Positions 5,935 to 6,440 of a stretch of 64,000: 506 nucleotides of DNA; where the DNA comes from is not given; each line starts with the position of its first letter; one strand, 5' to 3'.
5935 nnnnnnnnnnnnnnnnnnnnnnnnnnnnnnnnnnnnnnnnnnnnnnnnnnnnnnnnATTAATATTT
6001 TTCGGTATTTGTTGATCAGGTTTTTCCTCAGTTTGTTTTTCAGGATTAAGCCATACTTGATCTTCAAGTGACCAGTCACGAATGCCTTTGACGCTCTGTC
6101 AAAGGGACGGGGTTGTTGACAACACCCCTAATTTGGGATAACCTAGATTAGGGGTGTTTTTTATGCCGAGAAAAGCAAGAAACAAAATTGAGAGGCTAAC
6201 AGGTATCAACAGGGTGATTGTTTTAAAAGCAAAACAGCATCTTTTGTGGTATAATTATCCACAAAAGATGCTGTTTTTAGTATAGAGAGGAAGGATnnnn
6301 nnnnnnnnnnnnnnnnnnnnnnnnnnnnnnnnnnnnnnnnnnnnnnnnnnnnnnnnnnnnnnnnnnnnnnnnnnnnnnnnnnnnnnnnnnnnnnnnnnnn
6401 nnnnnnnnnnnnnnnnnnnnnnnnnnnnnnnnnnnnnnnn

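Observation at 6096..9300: Two copies of a structured ~110-nt element (TTGACA, 36-nt hairpin with compensatory stem changes, T6, conserved box) bracket a 3-kb cassette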

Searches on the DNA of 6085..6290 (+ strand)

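Call 13: search_dna_similar(query=window:6085-6290:+, collection=plasmids, mode=distant, max_evalue=0.01)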
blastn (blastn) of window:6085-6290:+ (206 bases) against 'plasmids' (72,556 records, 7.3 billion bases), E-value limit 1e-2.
Records with a match: 3; places in all: 3; records where one place covers at least 80% of the query: 0.
Best place of each record, by identity: 60-80% 3.
By first word of the organism name: Leuconostoc 3.
By predicted mobility (MOB-suite, as given by PLSDB): mobilizable 3.
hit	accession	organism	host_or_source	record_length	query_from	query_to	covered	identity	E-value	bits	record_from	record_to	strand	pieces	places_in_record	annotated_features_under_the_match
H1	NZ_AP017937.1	Leuconostoc mesenteroides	-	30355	147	200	26%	79.6%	4e-3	49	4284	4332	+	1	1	none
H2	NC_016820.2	Leuconostoc mesenteroides subsp. mesenteroides J18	-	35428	147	200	26%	79.6%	4e-3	49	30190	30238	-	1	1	none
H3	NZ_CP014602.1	Leuconostoc mesenteroides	single cell,kimchi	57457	147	200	26%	79.6%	4e-3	49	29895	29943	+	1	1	none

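Call 49: build_rna_model(alignment_id=A5, structure=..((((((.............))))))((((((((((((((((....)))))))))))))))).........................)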
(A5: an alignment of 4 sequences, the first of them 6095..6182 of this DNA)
Model R1 built from alignment A5 (4 sequences, 88 columns); structure: as given.
model positions 88; base pairs 22; branch points 1; effective number of sequences 1.24; information 0.647 bits per position. Calibrated on 0.2 Mb of random sequence (short: E-values are rough).
structure used (alignment columns):
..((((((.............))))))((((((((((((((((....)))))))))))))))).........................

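Call 51: search_with_rna_model(model_id=R1, sources=[window, L011, L012, L013, L016, L017, L018, L019, L020, L021, L022, L023, L024, L025, L026, L027, L028, L029, L030, L031, L032, L033, L034, L035, L036, L037, L038, L039, L040, L041, L042, L043, L044, L045, L046, L047, L048, L049, L050, L051, L052, L053, L054, L055, L056, L057, L058, L059, L060, L061, L062, L063, L064, L065, L066, L067, L068, L069, L070, L071, L072, L073, L074, L075, L076, L077, L078, L079, L080, L081, L082, L083, L084, L085, L086, L087, L088, L089, L090, L091, L092, L093, L094, L095, L096, L097, L098, L099, L100, L101, L102, L103, L104, L105, L106, L107, L108, L109, L110, L111], max_evalue=1)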
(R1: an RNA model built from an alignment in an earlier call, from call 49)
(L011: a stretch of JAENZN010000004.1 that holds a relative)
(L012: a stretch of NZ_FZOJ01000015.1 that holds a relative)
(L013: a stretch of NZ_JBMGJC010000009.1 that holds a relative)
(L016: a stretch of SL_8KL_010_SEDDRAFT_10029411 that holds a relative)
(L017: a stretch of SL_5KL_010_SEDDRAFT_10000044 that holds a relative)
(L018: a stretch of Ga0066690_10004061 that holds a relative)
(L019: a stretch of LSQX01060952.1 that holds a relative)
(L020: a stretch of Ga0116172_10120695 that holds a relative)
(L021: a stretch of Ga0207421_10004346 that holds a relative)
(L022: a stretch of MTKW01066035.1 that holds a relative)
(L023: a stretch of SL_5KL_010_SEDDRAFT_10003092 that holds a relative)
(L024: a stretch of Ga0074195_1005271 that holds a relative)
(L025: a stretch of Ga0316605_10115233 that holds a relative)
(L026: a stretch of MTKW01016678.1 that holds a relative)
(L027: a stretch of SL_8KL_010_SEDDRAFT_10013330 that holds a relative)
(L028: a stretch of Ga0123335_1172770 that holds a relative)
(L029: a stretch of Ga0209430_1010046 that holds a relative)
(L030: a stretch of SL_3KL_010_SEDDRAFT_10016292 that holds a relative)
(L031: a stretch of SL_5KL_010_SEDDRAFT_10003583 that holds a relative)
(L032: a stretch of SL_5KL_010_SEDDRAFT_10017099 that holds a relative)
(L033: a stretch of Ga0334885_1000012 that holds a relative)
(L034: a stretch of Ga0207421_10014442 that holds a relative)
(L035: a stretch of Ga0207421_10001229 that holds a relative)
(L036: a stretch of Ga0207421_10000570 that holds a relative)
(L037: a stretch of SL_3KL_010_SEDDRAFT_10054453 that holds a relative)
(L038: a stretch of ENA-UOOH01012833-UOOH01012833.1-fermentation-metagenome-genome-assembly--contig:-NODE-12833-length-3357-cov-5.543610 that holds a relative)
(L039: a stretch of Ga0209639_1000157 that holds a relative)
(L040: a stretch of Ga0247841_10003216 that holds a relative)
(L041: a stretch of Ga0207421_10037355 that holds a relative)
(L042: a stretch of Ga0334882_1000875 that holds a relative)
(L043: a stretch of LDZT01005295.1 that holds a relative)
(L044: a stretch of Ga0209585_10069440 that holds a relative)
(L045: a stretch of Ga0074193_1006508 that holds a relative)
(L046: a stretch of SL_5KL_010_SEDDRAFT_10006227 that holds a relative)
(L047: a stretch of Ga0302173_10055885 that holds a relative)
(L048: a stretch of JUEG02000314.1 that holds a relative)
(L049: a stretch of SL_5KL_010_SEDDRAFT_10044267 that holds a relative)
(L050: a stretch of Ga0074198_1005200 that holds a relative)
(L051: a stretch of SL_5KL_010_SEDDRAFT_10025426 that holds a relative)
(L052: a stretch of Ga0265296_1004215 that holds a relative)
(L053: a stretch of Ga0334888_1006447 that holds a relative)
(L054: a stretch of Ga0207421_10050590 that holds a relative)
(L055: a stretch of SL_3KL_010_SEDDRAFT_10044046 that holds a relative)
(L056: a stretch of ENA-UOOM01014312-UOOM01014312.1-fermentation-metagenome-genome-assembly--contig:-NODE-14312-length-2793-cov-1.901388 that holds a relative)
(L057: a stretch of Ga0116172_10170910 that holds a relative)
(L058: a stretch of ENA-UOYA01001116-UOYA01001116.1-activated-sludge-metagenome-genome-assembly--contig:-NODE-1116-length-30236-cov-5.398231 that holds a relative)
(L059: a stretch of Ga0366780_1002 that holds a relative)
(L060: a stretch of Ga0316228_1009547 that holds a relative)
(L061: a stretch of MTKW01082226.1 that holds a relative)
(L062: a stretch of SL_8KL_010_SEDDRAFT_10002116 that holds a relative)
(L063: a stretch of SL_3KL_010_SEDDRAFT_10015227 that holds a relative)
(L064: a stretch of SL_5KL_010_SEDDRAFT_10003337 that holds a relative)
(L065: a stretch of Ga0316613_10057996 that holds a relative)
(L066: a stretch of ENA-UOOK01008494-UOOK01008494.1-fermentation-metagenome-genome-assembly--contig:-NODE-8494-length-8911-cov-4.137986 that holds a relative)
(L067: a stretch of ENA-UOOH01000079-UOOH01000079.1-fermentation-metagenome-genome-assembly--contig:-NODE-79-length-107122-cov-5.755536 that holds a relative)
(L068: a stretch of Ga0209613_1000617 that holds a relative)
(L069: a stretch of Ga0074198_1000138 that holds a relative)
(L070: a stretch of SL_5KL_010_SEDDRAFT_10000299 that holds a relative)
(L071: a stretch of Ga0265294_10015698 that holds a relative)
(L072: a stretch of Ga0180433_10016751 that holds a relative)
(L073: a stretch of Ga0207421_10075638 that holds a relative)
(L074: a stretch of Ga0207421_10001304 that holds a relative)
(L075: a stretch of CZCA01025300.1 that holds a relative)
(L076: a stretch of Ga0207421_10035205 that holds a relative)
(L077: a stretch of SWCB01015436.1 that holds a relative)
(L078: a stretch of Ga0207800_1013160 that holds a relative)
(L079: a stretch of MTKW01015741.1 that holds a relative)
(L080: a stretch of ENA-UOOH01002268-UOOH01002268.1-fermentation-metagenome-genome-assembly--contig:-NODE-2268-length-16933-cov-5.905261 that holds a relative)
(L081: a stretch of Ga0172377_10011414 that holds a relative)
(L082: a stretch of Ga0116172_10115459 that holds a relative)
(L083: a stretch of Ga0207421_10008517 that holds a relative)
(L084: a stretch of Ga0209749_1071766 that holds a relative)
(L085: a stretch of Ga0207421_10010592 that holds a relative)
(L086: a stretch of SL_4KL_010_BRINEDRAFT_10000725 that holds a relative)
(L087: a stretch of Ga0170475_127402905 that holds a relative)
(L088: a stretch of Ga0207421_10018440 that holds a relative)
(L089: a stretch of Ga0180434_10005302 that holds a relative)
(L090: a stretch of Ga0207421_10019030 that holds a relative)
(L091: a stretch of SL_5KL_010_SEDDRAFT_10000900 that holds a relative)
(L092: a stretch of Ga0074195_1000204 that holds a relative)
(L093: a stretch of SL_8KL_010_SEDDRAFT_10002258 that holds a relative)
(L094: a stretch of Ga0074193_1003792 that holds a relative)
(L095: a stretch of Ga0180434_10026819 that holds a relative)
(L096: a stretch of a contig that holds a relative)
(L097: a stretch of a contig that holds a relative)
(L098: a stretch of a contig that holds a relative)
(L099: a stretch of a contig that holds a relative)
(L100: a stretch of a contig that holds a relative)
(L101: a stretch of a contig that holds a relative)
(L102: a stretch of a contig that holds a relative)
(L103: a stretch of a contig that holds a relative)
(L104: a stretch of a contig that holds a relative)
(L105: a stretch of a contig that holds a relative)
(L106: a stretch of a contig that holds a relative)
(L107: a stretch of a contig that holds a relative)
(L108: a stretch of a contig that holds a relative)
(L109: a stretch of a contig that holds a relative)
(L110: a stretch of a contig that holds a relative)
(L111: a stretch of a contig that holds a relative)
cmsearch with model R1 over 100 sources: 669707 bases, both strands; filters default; matches with E-value up to 1: 174.
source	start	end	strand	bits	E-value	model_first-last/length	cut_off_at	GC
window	6095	6182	+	111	8e-24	1-88/88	no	0.43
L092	1364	1451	+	109.3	2.1e-23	1-88/88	no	0.4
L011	3391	3478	+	103.7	4.7e-22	1-88/88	no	0.44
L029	14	101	+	94.3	8.3e-20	1-88/88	no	0.42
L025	1981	2069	-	92.7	2e-19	1-88/88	no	0.45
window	9197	9285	+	92.4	2.4e-19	1-88/88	no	0.37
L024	8689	8778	+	73.2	1e-14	1-88/88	no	0.47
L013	5538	5653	-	67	3.3e-13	1-88/88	no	0.41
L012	4067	4160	+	62.7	3.5e-12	1-88/88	no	0.36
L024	3807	3897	+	61.9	5.7e-12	1-88/88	no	0.43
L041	2253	2342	+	57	8.5e-11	1-88/88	no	0.46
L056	1954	2057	+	51.1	2.3e-09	1-88/88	no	0.42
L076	476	565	-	46.3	3.2e-08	1-88/88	no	0.4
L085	5976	6064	-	46.3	3.3e-08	1-88/88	no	0.45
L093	11020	11109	+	40.8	7e-07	1-88/88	no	0.48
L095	5131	5219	+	39.1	1.7e-06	1-88/88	no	0.45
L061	103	209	+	36.2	8.9e-06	1-88/88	no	0.4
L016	1279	1365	-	34.9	1.9e-05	1-88/88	no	0.51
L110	2279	2360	+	34.3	2.6e-05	1-88/88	no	0.29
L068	9018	9084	-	33.7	3.5e-05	1-88/88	no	0.43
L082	552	605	+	33.1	5e-05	1-88/88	no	0.41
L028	154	208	+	33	5.3e-05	1-88/88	no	0.47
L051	1486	1565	+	32.6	6.6e-05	1-88/88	no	0.5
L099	4229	4299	+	31.9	9.7e-05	1-88/88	no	0.58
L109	2667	2733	-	31.8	0.0001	3-70/88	no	0.45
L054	2331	2398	+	31.8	0.0001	1-88/88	no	0.41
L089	4795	4852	+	31.7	0.00011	1-88/88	no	0.45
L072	1314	1389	+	31.5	0.00012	1-88/88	no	0.41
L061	818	880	+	31.4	0.00013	3-65/88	no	0.49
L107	1193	1258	+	31.4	0.00013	1-88/88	no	0.38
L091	77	128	-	31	0.00016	1-88/88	no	0.42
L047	112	187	+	30.9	0.00017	1-88/88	no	0.36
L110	5084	5168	+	30.8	0.00018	1-88/88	no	0.31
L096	1963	2042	-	30.7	0.00019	1-88/88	no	0.39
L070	4651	4723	-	30.6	0.0002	1-88/88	no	0.51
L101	3001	3094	-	30.5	0.00022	1-88/88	no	0.41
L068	6667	6733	-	30.3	0.00024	1-88/88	no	0.42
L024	3515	3614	+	30.3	0.00024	1-88/88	no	0.55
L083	10541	10615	-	30.2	0.00025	1-88/88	no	0.44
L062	7742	7790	-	30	0.00029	1-88/88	no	0.41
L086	12390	12438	-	29.9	0.00029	1-88/88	no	0.41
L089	4824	4881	-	29.9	0.0003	1-88/88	no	0.45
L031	3526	3581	-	29.7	0.00034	1-88/88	no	0.52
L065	1881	1972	+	29.6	0.00035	1-88/88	no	0.45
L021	5818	5872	+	29.2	0.00044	1-88/88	no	0.36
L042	568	658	+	29.2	0.00044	1-88/88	no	0.51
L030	1024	1100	-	29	0.00048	1-88/88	no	0.48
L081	1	38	-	28.8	0.00055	1-65/88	3'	0.5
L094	10218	10277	+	28.6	0.00062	1-88/88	no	0.45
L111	1037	1105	-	28.5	0.00066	1-88/88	no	0.36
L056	2603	2675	-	28.4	0.00069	1-88/88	no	0.44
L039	10896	10943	-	28.4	0.00069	3-64/88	no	0.52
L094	10235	10297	-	28.3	0.00073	1-88/88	no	0.44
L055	185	263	-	28.1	0.00081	1-88/88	no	0.39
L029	41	76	-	27.9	0.0009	28-63/88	no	0.39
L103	8714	8813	+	27.9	0.0009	1-88/88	no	0.42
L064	1945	1989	+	27.9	0.00092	1-88/88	no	0.49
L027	18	85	-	27.9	0.00092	1-88/88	no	0.4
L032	1088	1136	+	27.8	0.00092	1-88/88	no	0.53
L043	324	448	+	27.8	0.00094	1-88/88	no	0.47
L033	5526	5582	-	27.4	0.0012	1-88/88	no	0.49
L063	314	377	-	27.3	0.0013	1-88/88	no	0.44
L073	1162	1218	-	27.3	0.0013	1-88/88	no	0.44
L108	12018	12100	+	27.1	0.0014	1-88/88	no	0.41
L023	3553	3609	-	27.1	0.0014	1-88/88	no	0.53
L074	1318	1424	+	27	0.0014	1-88/88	no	0.36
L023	2426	2572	+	27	0.0015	1-88/88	no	0.42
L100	504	566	-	27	0.0015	1-88/88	no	0.38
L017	6631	6734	-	26.8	0.0016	1-88/88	no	0.43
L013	7304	7375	-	26.7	0.0017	1-88/88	no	0.46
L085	5200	5280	+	26.7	0.0018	1-88/88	no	0.46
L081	113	147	-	26.5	0.0019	3-64/88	no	0.46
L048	1653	1809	-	26.5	0.0019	1-88/88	no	0.36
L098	5478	5584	-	26.4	0.002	1-88/88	no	0.5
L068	6594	6657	+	26.4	0.002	1-88/88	no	0.39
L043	350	389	-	26.4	0.0021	3-64/88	no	0.6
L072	1355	1409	-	26.4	0.0021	1-88/88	no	0.42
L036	1188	1295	+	26.3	0.0022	1-88/88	no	0.44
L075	200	252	+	26.2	0.0023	3-63/88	no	0.45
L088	4987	5031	-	26.2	0.0023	1-88/88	no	0.51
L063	260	349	+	26.2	0.0023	1-88/88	no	0.46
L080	925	984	-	26.2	0.0023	1-88/88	no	0.43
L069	4148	4199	-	26.2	0.0023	1-88/88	no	0.52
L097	5399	5484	+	26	0.0026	1-88/88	no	0.48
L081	89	123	+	25.9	0.0027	3-64/88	no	0.46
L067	3090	3149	-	25.6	0.0032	1-88/88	no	0.55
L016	1433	1488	-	25.6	0.0032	1-88/88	no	0.43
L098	4519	4595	-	25.6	0.0033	1-88/88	no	0.53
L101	1190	1255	-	25.5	0.0034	1-88/88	no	0.39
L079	7150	7208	+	25.3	0.0038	1-88/88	no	0.51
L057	904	963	+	25.2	0.0041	1-88/88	no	0.53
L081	1549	1583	+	25.2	0.0041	3-64/88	no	0.49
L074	1350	1451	-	25.1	0.0042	3-69/88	no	0.36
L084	867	922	-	25.1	0.0043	1-88/88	no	0.55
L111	41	106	-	25.1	0.0043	1-88/88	no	0.35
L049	1007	1056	+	25.1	0.0043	1-88/88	no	0.52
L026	2777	2833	+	24.9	0.0046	1-88/88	no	0.47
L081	1573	1607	-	24.9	0.0047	3-64/88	no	0.49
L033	3846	3918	-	24.9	0.0049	1-88/88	no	0.44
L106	509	603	+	24.7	0.0053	1-88/88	no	0.42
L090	3338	3479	-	24.6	0.0057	1-88/88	no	0.43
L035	10819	10871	-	24.4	0.0063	1-88/88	no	0.38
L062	7796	7820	-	24.2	0.0071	3-27/88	no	0.56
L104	2128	2152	+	24.2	0.0071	3-27/88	no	0.56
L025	1209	1233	+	24.2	0.0071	3-27/88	no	0.56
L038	143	167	+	24.2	0.0071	3-27/88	no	0.56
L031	2408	2432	+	24.2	0.0071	3-27/88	no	0.56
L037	330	354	-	24.2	0.0071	3-27/88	no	0.56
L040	478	502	-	24.2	0.0071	3-27/88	no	0.56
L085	6088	6112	-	24.2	0.0071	3-27/88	no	0.56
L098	4533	4557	+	24.2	0.0071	3-27/88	no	0.56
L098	5522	5546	+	24.2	0.0071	3-27/88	no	0.56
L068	8944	9007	+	23.6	0.0098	1-88/88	no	0.39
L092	2177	2227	-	23.4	0.011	1-88/88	no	0.47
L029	842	866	-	23.4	0.011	3-27/88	no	0.52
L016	393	519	+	23.3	0.012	1-88/88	no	0.41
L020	163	207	-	23.3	0.012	1-88/88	no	0.49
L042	4151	4198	-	23.2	0.013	1-88/88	no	0.46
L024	4624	4670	-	23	0.014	1-88/88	no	0.53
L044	426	492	+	23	0.014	1-88/88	no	0.45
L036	4455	4537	-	22.8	0.015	1-88/88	no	0.42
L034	4230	4293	+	22.7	0.016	1-88/88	no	0.52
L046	4191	4248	+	22.7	0.016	1-88/88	no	0.48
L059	3347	3371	-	22.6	0.017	3-27/88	no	0.48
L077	4052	4076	-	22.6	0.017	3-27/88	no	0.48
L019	4210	4296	+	22.5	0.018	1-88/88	no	0.32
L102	1260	1337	+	22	0.024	1-88/88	no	0.41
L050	1018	1092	-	21.9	0.025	1-88/88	no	0.44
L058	2647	2723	-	21.9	0.026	3-69/88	no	0.53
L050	4205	4313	-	21.8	0.027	1-88/88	no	0.4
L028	126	150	+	21.6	0.029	3-27/88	no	0.6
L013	4761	4785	+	21.6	0.029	3-27/88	no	0.6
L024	7434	7458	-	21.6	0.029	3-27/88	no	0.6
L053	2021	2045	+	21.6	0.029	3-27/88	no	0.6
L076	246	270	+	21.6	0.029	3-27/88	no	0.6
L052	1053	1077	-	21.6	0.029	3-27/88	no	0.6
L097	6531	6555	+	21.6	0.029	3-27/88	no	0.6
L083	1484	1567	-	21.5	0.031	1-88/88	no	0.26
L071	8097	8119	+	21.2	0.037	4-26/88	no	0.61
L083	1467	1552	+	21.2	0.037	1-88/88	no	0.29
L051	1594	1618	-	21.2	0.037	3-27/88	no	0.52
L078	87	111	-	21.1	0.039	3-27/88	no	0.56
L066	6316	6429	+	20.6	0.053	1-88/88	no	0.35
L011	4223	4247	-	20.5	0.056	3-27/88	no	0.56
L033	3764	3788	+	20.4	0.057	3-27/88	no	0.6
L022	1327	1384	-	20.2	0.064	1-88/88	no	0.5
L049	1024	1095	-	20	0.074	1-88/88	no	0.47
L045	3013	3037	+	19.1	0.12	3-27/88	no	0.56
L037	239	328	+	18.8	0.14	1-88/88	no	0.51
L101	2496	2518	+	18.7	0.15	4-26/88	no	0.65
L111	941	989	+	18.1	0.21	1-88/88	no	0.43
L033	5308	5332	+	17.9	0.23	3-27/88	no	0.6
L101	1094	1116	+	17.8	0.24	4-26/88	no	0.61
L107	1332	1354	-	17.8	0.24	4-26/88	no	0.61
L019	1252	1322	-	17.7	0.26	1-88/88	no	0.27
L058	2664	2688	+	17.6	0.27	3-27/88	no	0.56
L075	250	274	-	17.4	0.3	3-27/88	no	0.6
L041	2548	2572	-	17.3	0.32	3-27/88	no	0.64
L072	6889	6972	+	17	0.38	1-88/88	no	0.42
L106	526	587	-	16.9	0.41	1-88/88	no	0.45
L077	2247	2339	+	16.7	0.45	1-88/88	no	0.38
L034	4297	4321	+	16.5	0.51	3-27/88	no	0.6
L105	2008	2030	-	16.5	0.52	4-26/88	no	0.65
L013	4737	4759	+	16.4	0.54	4-26/88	no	0.7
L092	1391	1426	-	16.4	0.54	28-63/88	no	0.39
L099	4173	4257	-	15.9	0.7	1-88/88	no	0.34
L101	2593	2656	-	15.8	0.75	1-88/88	no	0.39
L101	3168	3231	-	15.8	0.75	1-88/88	no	0.39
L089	555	650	+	15.7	0.8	1-88/88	no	0.35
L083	1436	1460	+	15.4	0.94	3-27/88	no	0.48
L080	988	1008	+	15.3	1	5-25/88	no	0.62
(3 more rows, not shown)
